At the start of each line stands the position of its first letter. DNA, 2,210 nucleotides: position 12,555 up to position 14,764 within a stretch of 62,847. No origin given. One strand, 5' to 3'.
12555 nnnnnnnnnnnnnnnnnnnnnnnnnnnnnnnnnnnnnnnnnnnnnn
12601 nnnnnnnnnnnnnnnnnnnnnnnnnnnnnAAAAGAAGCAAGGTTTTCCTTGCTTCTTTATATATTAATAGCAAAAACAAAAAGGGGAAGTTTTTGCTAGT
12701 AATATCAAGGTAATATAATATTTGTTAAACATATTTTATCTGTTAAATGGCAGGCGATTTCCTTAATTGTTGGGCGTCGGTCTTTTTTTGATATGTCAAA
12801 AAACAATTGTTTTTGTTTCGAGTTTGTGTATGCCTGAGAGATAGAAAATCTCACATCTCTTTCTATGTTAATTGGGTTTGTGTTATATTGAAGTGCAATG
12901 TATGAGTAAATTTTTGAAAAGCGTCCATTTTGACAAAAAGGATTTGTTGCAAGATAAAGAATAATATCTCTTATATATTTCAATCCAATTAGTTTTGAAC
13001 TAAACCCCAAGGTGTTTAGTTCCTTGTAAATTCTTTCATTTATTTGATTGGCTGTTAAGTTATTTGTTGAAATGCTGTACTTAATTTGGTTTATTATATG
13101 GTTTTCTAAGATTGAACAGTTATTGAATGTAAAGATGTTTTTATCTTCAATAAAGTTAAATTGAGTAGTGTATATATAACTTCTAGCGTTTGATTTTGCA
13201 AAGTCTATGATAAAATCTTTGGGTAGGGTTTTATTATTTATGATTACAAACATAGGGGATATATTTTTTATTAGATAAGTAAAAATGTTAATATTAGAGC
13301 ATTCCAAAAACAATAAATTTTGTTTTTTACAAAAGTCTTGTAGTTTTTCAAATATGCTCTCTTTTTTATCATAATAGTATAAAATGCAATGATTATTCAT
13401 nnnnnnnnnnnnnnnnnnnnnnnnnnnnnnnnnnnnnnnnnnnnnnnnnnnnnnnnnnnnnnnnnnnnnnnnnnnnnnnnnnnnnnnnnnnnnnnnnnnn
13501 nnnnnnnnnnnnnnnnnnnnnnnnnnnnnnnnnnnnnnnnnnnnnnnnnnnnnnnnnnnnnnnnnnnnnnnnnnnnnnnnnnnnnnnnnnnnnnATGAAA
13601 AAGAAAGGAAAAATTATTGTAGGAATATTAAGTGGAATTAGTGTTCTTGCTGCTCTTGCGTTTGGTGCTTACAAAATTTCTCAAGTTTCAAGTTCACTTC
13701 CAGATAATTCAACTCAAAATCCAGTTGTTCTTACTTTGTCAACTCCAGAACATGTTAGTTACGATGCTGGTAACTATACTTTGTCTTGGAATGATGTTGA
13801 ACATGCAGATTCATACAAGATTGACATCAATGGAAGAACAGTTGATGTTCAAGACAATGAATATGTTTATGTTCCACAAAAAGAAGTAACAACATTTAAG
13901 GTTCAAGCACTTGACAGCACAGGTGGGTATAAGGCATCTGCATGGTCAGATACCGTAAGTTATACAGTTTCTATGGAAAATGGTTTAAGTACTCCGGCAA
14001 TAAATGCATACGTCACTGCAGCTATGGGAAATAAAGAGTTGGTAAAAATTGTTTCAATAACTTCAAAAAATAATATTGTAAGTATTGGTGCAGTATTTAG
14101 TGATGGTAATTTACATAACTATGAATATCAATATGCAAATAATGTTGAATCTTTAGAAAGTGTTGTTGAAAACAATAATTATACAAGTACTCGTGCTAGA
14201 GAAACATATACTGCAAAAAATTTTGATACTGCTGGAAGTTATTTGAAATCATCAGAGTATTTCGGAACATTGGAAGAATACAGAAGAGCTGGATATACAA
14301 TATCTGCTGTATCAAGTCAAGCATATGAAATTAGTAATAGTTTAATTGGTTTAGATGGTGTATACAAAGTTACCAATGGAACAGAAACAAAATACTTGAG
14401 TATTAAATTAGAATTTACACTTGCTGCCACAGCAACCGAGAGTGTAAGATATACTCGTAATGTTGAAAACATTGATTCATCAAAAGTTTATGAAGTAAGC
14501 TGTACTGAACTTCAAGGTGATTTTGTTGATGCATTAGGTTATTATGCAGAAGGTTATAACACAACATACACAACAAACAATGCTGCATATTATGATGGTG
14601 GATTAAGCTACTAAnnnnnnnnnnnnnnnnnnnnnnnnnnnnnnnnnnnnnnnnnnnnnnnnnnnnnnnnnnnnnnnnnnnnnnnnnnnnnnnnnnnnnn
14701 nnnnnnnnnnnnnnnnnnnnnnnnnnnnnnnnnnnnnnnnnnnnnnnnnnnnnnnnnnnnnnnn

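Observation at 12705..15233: Cluster of Spo0A-C-like paralogs with degenerate receivers around a secreted Fn3 protein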

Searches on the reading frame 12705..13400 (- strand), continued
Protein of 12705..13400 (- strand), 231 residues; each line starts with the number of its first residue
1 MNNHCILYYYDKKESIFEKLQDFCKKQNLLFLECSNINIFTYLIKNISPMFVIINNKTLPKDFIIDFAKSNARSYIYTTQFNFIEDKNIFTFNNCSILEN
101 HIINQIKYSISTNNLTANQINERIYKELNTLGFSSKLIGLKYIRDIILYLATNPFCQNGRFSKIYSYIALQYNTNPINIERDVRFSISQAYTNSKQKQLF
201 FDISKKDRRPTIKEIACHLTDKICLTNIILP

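Call 54: fold_search(model_id=the predicted structure, library=pdb)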
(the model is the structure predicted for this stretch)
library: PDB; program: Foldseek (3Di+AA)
matches with E <= 10: 1442; with E <= 0.001: 8
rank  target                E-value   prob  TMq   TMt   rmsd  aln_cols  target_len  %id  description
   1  1lq1_D                5.5e-05  1.00  0.42  0.87   2.2       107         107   21  DNA Complexed Structure of the Key Transcription Factor Initiating Development in Sporulation Bacteria (released 2002-08-23)
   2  1fc3_A                1.4e-04  1.00  0.43  0.81   2.3       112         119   23  THE CRYSTAL STRUCTURE OF TRANS-ACTIVATION DOMAIN OF THE SPORULATION RESPONSE REGULATOR, SPO0A (released 2000-11-08)
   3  1lq1_A                2.4e-04  1.00  0.42  0.87   2.2       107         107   20  DNA Complexed Structure of the Key Transcription Factor Initiating Development in Sporulation Bacteria (released 2002-08-23)
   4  1fc3_C                4.0e-04  1.00  0.42  0.80   2.7       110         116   22  THE CRYSTAL STRUCTURE OF TRANS-ACTIVATION DOMAIN OF THE SPORULATION RESPONSE REGULATOR, SPO0A (released 2000-11-08)
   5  1fc3_B                4.2e-04  1.00  0.41  0.90   1.8       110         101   22  THE CRYSTAL STRUCTURE OF TRANS-ACTIVATION DOMAIN OF THE SPORULATION RESPONSE REGULATOR, SPO0A (released 2000-11-08)
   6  1lq1_C                5.0e-04  1.00  0.42  0.83   2.2       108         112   22  DNA Complexed Structure of the Key Transcription Factor Initiating Development in Sporulation Bacteria (released 2002-08-23)
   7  1lq1_B                6.6e-04  1.00  0.40  0.84   2.6       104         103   21  DNA Complexed Structure of the Key Transcription Factor Initiating Development in Sporulation Bacteria (released 2002-08-23)
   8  8vc9_A                9.8e-04  1.00  0.37  0.24  26.7       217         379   13  Hybrid response regulator LvrB from Leptospira / phosphorylated REC form (released 2024-12-18)
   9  3kln_C                1.4e-03  0.99  0.33  0.35  14.6       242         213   12  Vibrio cholerae VpsT (released 2010-02-09)
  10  8vc9_E                1.5e-03  1.00  0.38  0.25  25.8       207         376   12  Hybrid response regulator LvrB from Leptospira / phosphorylated REC form (released 2024-12-18)
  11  8vc9_B                1.5e-03  1.00  0.36  0.24  25.9       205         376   12  Hybrid response regulator LvrB from Leptospira / phosphorylated REC form (released 2024-12-18)
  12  8vc9_C                2.0e-03  1.00  0.37  0.24  26.3       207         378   13  Hybrid response regulator LvrB from Leptospira / phosphorylated REC form (released 2024-12-18)
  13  9e0m_A                2.9e-03  1.00  0.36  0.13   3.5       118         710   14  CryoEM structure of holoenzyme of inducible Lysine decarboxylase from Hafnia alvei holoenzyme at 2.19 Angstrom resolut (released 2025-06-04)
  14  9e0o_A                3.2e-03  1.00  0.34  0.13   8.1       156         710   12  CryoEM structure of inducible Lysine decarboxylase from Hafnia alvei L-hydrazino-Lysine analog at 2.04 Angstrom resolu (released 2025-06-04)
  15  5xt2_A                4.0e-03  1.00  0.35  0.40  10.7       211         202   12  Crystal structures of full-length FixJ from B. japonicum crystallized in space group P212121 (released 2018-05-23)
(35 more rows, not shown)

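Call 59: find_related_loci(query=A3, collection=genome_contigs, flank=7000)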
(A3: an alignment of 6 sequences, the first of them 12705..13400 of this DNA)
Query A3 (231 aa) in genome_contigs; peptide patterns used: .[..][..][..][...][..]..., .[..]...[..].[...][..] (x = any residue, [..] = any of these).
158 stretches matched a pattern; 5 encode a relative of the query (tblastn E <= 1e-3); 5 distinct loci.
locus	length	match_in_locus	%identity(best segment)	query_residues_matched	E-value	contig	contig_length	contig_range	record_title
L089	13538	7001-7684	35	1-223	2e-35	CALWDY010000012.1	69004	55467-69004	MAG: uncultured Clostridia bacterium isolate E03__bin344 genome assembly, contig: E03__k127_5907608, whole genome shotgu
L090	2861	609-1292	35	1-223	2e-35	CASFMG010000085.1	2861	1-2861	uncultured Christensenella sp. isolate SI.O63.metabat-bins.3 genome assembly, contig: SI.O63.metabat-bins.3.fa_k141_3996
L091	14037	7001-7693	34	1-225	1e-34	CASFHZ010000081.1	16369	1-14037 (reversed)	uncultured Christensenella sp. isolate SI.B35.metabat-bins.175 genome assembly, contig: SI.B35.metabat-bins.175.fa_k141_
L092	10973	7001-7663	30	1-223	4e-27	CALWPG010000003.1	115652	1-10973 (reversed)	MAG: uncultured Clostridia bacterium isolate BRZ_FI__bin11 genome assembly, contig: BRZ_FI__NODE_195_length_115652_cov_7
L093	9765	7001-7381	24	97-227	2e-6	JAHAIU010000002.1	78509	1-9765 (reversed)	MAG: Clostridium sp. isolate L3_072_000G1_dasL3_072_000G1_concoct_19 L3_072_000G1_scaffold_222, whole genome shotgun seq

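Call 65: search_protein_families(library=pfam, proteins=[L089:5077-5712:-, L091:5003-5638:-, L089:5709-6776:-, L091:5645-6715:-, L089:7964-9565:-, L091:7965-9482:-], max_evalue=0.1)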
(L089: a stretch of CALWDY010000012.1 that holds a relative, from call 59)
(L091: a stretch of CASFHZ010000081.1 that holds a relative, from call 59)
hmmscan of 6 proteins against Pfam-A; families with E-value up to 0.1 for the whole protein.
L089:5077-5712:- (211 aa): 3 families
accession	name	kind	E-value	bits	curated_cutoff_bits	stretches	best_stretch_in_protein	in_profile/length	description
PF04869.20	Uso1_p115_head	-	0.0074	15.8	28.2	1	21-111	47-131/313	Uso1 / p115 like vesicle tethering protein, head region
PF02021.23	UPF0102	-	0.025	15.4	23.6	1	111-164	15-59/80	Uncharacterised protein family UPF0102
PF21256.2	TetR_C_5-like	-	0.027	15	27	0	33-75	41-84/127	Tetracyclin repressor-like, C-terminal domain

L091:5003-5638:- (211 aa): 3 families
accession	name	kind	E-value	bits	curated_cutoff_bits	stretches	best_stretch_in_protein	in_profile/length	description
PF19841.4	GldN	-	0.027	14.6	23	1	75-114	152-191/228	Gliding motility associated protein GldN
PF05167.17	DUF711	-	0.03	13.6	25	1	103-210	34-136/413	Uncharacterised ACR (DUF711)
PF20956.2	DUF4931_C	-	0.042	14.3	28.6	0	82-118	75-111/119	Domain of unknown function (DUF4931) C-terminal domain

L089:5709-6776:- (355 aa): 1 family
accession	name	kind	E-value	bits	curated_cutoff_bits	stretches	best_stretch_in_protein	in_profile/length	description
PF17760.6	UvrA_inter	-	0.028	14.7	23.3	0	29-86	3-61/109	UvrA interaction domain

L091:5645-6715:- (356 aa): 0 families

L089:7964-9565:- (533 aa): 1 family
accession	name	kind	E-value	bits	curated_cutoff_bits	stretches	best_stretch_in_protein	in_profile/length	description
PF21461.3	HL_N-beta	-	0.015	15.5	27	1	305-334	21-49/57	Hyaluronate lyase, N-terminal beta-sheet domain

L091:7965-9482:- (505 aa): 0 families

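Call 95: search_protein_families(library=padloc, proteins=[window:12705-13400:-], max_evalue=0.01)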
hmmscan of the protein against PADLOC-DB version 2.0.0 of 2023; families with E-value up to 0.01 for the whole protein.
window:12705-13400:- (231 aa): 0 families

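Call 96: fold_search(model_id=the predicted structure, library=viral)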
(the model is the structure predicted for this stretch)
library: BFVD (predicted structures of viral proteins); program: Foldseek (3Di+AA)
matches with E <= 10: 686; with E <= 0.001: 2
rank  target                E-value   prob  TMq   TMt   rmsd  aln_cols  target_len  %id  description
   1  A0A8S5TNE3            2.1e-04  1.00  0.39  0.55   3.0       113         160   23  Sporulation initiation factor Spo0A C terminal [Podoviridae sp. ct90d35]
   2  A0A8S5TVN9            6.5e-04  1.00  0.39  0.76   2.3       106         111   19  Stage 0 sporulation protein A/DNA, transcriptional activation and repression.3A [Siphoviridae sp. ctx254]
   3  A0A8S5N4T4            1.1e-03  1.00  0.40  0.56   3.4       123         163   17  Sporulation initiation factor Spo0A C terminal [Podoviridae sp. ctiJY10]
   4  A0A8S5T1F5            1.3e-03  0.99  0.31  0.35  14.2       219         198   15  Response regulator [Myoviridae sp. ctWb16]
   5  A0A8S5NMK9            2.7e-03  1.00  0.37  0.81   2.4       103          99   24  Sporulation initiation factor Spo0A C terminal [Myoviridae sp. ctSGm32]
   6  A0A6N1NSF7            1.1e-02  0.92  0.32  0.26  18.1       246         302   14  Putative orfan [Tupanvirus soda lake]
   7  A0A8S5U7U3            1.6e-02  1.00  0.34  0.71   3.4       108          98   20  Sporulation initiation factor Spo0A C terminal [Siphoviridae sp. ctGDt6]
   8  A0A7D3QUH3            1.6e-02  1.00  0.34  0.37   4.1       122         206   13  Signal transduction response regulator protein receiver domain protein [Fadolivirus FV1/VV64]
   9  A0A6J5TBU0            2.4e-02  0.69  0.28  0.29  16.9       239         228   14  CitB Response regulator containing a CheY-like receiver domain and an HTH DNA-binding domain [uncultured Caudovirales phage]
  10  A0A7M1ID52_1          2.5e-02  0.85  0.25  0.06   6.2       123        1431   18  Polyprotein (Fragment) [Flavivirus sp.]
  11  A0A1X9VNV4            2.7e-02  1.00  0.32  0.49   3.9       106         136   11  Uncharacterized protein [Mimivirus AB-566-O17]
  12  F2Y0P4                3.0e-02  0.97  0.33  0.13  11.0       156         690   19  (no name in the UniProt tables at hand)
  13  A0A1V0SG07            3.2e-02  1.00  0.27  0.20   3.3        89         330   11  Spore protein YkvP/CgeB glycosyl transferase-like domain-containing protein [Hokovirus HKV1]
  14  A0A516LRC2            3.4e-02  0.99  0.32  0.44   4.2       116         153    9  (no name in the UniProt tables at hand)
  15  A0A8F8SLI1            4.0e-02  0.60  0.28  0.20  17.0       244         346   10  (no name in the UniProt tables at hand)
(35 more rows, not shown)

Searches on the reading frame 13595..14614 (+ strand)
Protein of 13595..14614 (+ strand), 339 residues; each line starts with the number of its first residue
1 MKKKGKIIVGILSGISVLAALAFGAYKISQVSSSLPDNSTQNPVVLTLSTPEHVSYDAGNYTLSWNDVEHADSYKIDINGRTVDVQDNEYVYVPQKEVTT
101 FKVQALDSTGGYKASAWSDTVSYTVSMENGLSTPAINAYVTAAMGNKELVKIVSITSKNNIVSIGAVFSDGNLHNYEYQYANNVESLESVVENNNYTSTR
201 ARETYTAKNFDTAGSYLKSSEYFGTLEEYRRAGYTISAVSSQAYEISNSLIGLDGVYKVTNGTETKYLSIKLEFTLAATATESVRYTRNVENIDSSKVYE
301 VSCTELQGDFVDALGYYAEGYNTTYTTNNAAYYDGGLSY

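Call 3: search_protein_families(library=pfam, proteins=[window:13595-14614:+], max_evalue=1)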
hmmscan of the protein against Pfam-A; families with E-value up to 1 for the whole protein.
window:13595-14614:+ (339 aa): 3 families
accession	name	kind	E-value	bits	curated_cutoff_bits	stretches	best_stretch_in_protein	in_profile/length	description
PF19512.4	DUF6046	-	0.013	15.9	27.4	0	181-247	55-118/122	Domain of unknown function (DUF6046)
PF05264.16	CfAFP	-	0.12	12.8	25.9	0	162-221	10-68/137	Choristoneura fumiferana antifreeze protein (CfAFP)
PF07933.20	DUF1681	-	0.14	12.3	29.2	1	91-119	4-32/158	Protein of unknown function (DUF1681)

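Call 19: list_cluster_members(proteins=[P0001, P0002, window:13595-14614:+, window:11850-12629:+])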
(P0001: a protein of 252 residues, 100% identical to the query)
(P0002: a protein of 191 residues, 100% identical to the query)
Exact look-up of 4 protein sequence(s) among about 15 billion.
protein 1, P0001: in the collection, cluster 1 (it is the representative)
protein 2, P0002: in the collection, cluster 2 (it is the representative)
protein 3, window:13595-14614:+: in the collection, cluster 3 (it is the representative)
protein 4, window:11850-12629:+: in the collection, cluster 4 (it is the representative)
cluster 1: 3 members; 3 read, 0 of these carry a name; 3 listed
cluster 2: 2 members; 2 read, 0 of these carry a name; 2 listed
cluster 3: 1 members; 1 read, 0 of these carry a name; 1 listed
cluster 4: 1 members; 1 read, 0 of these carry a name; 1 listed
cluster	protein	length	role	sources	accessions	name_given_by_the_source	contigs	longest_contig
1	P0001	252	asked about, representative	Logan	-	-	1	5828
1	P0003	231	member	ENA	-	-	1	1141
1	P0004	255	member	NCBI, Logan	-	-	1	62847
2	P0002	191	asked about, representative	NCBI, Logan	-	-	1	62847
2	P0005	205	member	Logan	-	-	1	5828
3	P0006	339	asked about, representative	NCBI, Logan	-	-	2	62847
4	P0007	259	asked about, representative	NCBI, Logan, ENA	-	-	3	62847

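Call 24: search_protein_families(library=phrogs, proteins=[window:13595-14614:+], max_evalue=0.1)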
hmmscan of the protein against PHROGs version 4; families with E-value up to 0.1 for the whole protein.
window:13595-14614:+ (339 aa): 2 families
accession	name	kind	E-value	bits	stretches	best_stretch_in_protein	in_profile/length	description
phrog_23846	-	unknown function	0.024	15.5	1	210-277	51-121/164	-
phrog_6269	-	DNA, RNA and nucleotide metabolism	0.092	13.5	0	79-183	38-145/188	Lsr2-like DNA bridging protein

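Call 25: search_protein_families(library=ncbifam, proteins=[window:13595-14614:+], max_evalue=0.1)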
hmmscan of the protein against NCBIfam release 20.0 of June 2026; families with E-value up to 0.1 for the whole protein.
window:13595-14614:+ (339 aa): 1 family
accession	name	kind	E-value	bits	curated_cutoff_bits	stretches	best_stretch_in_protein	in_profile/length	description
NF003809.0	PRK05398.1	subfamily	0.024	13.2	442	1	183-285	282-385/416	formyl-CoA transferase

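Call 66: find_related_loci(query=A5, collection=genome_contigs, flank=8000)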
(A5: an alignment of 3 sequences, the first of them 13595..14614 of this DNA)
Query A5 (339 aa) in genome_contigs; peptide patterns used: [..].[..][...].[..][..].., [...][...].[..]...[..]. (x = any residue, [..] = any of these).
151 stretches matched a pattern; 11 encode a relative of the query (tblastn E <= 1e-3); 11 distinct loci.
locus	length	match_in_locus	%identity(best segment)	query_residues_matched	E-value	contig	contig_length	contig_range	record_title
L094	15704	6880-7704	39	37-312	4e-49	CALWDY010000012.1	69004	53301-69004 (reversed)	MAG: uncultured Clostridia bacterium isolate E03__bin344 genome assembly, contig: E03__k127_5907608, whole genome shotgu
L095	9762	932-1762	38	39-313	1e-45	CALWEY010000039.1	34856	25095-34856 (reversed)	MAG: uncultured Clostridia bacterium isolate E02__bin162 genome assembly, contig: E02__k127_3346635, whole genome shotgu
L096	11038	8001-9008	32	3-329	2e-40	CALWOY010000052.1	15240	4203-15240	MAG: uncultured Clostridia bacterium isolate E30__bin7 genome assembly, contig: E30__k127_1401136, whole genome shotgun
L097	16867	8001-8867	30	37-330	2e-39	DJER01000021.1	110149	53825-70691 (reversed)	MAG TPA_asm: Christensenella sp. UBA5893 UBA5893_contig_938, whole genome shotgun sequence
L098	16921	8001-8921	33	1-309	4e-38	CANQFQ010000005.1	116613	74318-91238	MAG: uncultured Bacilli bacterium isolate Lapin-005__bin75 genome assembly, contig: Lapin-005__NODE_151_length_116613_co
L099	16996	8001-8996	32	1-328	2e-35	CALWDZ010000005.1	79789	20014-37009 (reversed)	MAG: uncultured Clostridia bacterium isolate BRZ_KC__bin26 genome assembly, contig: BRZ_KC__NODE_408_length_79789_cov_11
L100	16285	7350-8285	31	8-311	4e-31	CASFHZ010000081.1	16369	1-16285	uncultured Christensenella sp. isolate SI.B35.metabat-bins.175 genome assembly, contig: SI.B35.metabat-bins.175.fa_k141_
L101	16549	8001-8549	25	1-208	1e-5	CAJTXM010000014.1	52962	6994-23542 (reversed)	MAG TPA_asm: uncultured Christensenella sp. isolate MGBC123009 genome assembly, contig: MGBC123009.14, whole genome shot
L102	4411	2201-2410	34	23-92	4e-5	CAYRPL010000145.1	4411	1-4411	MAG TPA_asm: uncultured Alistipes sp. isolate SRP315200_co1_468 genome assembly, contig: NODE_50867_length_4411_cov_8.51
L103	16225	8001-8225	36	48-118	7e-5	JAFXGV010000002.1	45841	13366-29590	MAG: Bacteroidaceae bacterium isolate RGIG6402 Sheep_Rectum-5__c873, whole genome shotgun sequence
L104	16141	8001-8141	43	43-87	7e-5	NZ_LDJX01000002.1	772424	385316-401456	Croceitalea dokdonensis DOKDO 023 contig2, whole genome shotgun sequence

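Call 89: search_solved_structures(query=A8, max_evalue=5, show_alignments=2)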
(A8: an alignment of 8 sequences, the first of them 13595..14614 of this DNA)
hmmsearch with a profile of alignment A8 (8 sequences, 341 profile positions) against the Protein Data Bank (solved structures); distinct sequences matched with E-value up to 5: 5.
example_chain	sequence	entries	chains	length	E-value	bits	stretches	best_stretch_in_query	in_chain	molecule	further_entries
7f7q_A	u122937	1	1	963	5.1e-05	25.6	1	23-120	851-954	GH31 alpha-N-acetylgalactosaminidase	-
7f7r_A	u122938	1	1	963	5.1e-05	25.6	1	23-120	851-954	GH31 alpha-N-acetylgalactosaminidase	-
6m76_A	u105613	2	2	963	5.1e-05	25.6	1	23-120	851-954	LPXTG-motif cell wall anchor domain protein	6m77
7qca_LO0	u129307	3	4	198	0.17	14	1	170-230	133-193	Ribosomal protein L13A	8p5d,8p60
6o8x_1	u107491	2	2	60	1.9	10.6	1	81-129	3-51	50S ribosomal protein L31 type B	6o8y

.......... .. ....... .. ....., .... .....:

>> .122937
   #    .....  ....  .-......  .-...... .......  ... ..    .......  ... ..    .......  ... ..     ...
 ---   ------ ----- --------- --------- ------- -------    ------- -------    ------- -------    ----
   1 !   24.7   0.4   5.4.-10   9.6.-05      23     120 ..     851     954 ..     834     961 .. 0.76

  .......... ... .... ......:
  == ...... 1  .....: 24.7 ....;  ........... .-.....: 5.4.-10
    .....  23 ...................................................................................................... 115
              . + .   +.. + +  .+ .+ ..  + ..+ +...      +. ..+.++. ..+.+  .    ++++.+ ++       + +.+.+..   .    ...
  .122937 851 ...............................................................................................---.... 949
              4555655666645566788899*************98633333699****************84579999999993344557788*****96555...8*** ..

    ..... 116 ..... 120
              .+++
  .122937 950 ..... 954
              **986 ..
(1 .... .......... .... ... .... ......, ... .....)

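Call 90: search_protein_families(library=pfam, alignment_id=A8, max_evalue=0.05)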
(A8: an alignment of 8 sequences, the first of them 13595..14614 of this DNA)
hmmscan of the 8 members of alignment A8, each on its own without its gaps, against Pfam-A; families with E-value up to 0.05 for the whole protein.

A. member 1, window:13595-14614:+ (339 aa): 1 family
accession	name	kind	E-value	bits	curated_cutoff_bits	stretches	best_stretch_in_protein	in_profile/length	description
PF19512.4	DUF6046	-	0.013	15.9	27.4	0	181-247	55-118/122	Domain of unknown function (DUF6046)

B. families by the number of members that match (of 8 scanned): 2 families
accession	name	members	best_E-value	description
PF19512.4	DUF6046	1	0.013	Domain of unknown function (DUF6046)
PF17760.6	UvrA_inter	1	0.028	UvrA interaction domain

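Call 95: search_protein_families(library=padloc, proteins=[window:13595-14614:+], max_evalue=0.01)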
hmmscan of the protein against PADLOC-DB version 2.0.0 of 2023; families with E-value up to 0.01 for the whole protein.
window:13595-14614:+ (339 aa): 0 families
